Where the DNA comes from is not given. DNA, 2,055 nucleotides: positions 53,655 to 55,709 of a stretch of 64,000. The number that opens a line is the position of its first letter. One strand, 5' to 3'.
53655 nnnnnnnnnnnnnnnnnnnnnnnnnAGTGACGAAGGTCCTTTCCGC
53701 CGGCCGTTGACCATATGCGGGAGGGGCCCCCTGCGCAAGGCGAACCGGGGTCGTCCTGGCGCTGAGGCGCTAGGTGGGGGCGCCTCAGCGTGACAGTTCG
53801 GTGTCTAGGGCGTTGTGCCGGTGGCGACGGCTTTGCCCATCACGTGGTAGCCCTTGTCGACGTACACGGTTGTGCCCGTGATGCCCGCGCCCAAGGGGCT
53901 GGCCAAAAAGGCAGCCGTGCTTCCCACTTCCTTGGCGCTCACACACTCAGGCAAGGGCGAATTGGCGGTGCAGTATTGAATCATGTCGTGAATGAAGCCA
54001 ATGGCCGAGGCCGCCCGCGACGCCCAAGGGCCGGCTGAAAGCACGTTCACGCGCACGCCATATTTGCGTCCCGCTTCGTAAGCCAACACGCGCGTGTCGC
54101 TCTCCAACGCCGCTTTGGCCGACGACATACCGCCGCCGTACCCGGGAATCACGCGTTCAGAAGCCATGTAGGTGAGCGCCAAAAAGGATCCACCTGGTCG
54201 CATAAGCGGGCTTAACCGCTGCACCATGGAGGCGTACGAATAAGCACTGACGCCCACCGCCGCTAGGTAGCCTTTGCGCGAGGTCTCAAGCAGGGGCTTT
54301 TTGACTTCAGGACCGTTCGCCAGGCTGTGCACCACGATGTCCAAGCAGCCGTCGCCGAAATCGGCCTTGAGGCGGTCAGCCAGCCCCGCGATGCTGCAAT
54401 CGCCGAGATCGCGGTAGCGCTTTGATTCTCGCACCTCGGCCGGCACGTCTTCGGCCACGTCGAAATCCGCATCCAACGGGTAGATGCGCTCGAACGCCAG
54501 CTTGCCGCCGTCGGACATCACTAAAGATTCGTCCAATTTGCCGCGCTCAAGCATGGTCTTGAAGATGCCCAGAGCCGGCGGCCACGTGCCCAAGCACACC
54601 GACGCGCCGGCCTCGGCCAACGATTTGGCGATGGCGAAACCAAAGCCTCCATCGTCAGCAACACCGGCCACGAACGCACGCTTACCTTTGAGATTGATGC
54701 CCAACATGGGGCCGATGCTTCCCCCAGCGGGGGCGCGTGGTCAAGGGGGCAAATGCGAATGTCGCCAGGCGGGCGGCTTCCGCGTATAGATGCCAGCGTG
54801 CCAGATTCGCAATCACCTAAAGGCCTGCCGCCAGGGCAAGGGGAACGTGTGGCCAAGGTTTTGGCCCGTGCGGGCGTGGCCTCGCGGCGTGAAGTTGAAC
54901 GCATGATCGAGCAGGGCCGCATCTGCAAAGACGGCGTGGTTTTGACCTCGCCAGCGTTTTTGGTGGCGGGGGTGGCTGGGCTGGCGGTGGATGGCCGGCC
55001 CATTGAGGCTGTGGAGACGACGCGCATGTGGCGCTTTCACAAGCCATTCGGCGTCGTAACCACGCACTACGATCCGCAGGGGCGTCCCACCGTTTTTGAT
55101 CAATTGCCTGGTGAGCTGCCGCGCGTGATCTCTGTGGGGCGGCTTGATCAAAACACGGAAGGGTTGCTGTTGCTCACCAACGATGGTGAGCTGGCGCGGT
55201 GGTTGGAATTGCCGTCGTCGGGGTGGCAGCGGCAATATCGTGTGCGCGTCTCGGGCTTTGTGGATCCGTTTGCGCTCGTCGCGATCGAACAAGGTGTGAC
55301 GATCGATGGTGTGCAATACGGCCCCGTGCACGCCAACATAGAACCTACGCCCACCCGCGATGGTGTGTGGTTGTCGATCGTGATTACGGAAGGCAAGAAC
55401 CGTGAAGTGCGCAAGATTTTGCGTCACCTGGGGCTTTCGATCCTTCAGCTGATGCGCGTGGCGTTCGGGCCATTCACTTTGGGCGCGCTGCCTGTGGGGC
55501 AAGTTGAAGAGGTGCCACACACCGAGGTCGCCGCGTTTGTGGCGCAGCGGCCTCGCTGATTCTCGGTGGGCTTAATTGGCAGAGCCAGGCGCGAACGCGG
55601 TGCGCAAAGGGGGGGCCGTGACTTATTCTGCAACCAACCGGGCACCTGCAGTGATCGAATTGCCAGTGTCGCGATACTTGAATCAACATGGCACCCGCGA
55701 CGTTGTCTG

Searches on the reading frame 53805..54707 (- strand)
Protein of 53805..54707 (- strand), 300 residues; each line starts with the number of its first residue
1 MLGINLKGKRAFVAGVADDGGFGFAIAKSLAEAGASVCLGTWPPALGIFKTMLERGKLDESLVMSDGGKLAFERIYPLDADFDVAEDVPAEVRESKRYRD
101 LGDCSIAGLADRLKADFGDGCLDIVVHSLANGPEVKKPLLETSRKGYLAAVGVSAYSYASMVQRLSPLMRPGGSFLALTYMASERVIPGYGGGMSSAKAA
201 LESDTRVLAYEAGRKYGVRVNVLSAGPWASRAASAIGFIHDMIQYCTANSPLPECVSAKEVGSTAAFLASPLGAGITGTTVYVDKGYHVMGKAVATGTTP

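Call 58: search_protein_families(library=pfam, proteins=[window:53805-54707:-], max_evalue=0.001)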
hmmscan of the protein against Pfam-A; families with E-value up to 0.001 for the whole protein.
window:53805-54707:- (300 aa): 2 families
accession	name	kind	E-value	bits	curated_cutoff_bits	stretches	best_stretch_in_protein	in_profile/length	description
PF13561.12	adh_short_C2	-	3.5e-52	177.8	27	1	105-288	57-236/236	Enoyl-(Acyl carrier protein) reductase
PF00106.31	adh_short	-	1.3e-07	31.7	26.6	1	111-232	69-186/195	short chain dehydrogenase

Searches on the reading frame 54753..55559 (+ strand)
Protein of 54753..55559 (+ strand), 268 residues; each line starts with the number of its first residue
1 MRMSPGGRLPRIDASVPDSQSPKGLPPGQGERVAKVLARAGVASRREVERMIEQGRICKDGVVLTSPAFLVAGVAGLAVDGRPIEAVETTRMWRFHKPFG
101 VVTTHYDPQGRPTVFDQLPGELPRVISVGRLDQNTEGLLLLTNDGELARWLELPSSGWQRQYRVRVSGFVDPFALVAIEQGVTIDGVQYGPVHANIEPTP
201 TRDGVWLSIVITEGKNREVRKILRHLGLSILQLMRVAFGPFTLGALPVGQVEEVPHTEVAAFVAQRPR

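Call 58: search_protein_families(library=pfam, proteins=[window:54753-55559:+], max_evalue=0.001)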
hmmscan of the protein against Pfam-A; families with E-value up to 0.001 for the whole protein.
window:54753-55559:+ (268 aa): 2 families
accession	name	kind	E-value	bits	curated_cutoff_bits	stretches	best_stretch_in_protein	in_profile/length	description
PF00849.27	PseudoU_synth_2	-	1.6e-14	54.9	26.8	1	95-224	5-151/152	RNA pseudouridylate synthase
PF01479.30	S4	-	2.9e-10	40.1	22.8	1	32-71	2-42/48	S4 domain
